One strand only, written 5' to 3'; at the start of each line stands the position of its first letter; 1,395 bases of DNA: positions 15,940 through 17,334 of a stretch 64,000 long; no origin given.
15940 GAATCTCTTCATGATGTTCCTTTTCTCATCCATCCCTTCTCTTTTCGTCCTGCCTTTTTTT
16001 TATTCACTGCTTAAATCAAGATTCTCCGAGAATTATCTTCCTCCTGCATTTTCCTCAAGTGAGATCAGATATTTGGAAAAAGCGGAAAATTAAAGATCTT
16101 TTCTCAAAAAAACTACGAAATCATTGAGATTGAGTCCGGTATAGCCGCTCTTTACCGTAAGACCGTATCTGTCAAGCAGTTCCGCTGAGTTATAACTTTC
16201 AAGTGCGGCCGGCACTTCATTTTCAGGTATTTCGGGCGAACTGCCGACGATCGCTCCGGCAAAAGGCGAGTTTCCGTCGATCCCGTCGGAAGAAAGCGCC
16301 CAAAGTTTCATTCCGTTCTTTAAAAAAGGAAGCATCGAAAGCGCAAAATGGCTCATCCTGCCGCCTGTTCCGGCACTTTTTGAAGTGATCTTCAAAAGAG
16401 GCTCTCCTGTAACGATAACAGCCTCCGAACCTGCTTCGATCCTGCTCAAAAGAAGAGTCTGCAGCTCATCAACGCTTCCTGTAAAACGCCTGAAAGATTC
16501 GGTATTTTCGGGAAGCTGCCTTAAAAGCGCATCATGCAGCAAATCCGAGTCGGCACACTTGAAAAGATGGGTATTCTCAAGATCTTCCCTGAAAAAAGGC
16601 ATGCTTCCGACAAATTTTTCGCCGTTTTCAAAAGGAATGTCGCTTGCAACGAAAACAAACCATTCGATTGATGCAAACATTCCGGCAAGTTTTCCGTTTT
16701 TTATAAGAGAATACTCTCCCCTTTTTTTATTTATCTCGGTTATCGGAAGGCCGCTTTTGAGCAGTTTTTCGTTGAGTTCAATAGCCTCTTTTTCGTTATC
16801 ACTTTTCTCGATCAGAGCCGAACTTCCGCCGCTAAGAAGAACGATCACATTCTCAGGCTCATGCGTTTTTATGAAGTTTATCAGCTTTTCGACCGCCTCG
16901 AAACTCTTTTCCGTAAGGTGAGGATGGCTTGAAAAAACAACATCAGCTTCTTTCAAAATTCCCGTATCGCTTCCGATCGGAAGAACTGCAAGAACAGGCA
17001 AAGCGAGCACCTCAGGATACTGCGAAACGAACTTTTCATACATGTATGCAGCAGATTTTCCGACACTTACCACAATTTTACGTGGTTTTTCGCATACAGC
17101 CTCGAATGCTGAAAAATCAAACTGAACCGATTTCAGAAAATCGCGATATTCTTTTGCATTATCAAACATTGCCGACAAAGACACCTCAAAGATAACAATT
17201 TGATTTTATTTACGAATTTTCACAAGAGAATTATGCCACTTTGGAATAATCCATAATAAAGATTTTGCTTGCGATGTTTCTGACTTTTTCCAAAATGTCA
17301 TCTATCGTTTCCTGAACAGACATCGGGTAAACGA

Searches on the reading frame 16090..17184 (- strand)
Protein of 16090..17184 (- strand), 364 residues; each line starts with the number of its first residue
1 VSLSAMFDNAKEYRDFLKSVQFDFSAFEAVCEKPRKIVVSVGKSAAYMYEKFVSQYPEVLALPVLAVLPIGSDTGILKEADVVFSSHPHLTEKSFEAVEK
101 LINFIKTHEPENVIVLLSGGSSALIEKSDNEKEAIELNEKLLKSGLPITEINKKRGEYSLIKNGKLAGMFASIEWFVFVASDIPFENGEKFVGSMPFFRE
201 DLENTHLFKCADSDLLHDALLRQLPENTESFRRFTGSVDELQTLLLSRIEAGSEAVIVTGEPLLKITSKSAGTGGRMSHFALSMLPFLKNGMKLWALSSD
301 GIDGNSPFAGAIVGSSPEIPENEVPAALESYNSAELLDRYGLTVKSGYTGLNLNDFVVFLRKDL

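Call 8: search_protein_families(library=pfam, proteins=[window:16090-17184:-], max_evalue=0.0001)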
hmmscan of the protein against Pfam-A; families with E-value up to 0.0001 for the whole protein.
window:16090-17184:- (364 aa): 2 families
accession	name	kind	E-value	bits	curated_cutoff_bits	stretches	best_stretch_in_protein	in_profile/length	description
PF13660.11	DUF4147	-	9e-26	91.2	23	1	32-199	38-205/234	Domain of unknown function (DUF4147)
PF05161.18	MOFRL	-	4.7e-16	59.3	28.3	1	255-355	2-106/106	MOFRL family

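Call 60: search_protein_families(library=ncbifam, proteins=[window:16090-17184:-], max_evalue=0.00001)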
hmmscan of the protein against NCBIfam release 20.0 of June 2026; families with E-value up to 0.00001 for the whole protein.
window:16090-17184:- (364 aa): 2 families
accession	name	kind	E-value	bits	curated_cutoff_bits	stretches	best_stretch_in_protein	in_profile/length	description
NF041176.1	GlyK_Thmprot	equivalog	3.2e-58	197.9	550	2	34-196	35-192/397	glycerate 2-kinase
NF040791.1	gly_kin_Thpl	equivalog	6e-26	91.6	670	2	37-217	49-231/410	glycerate 2-kinase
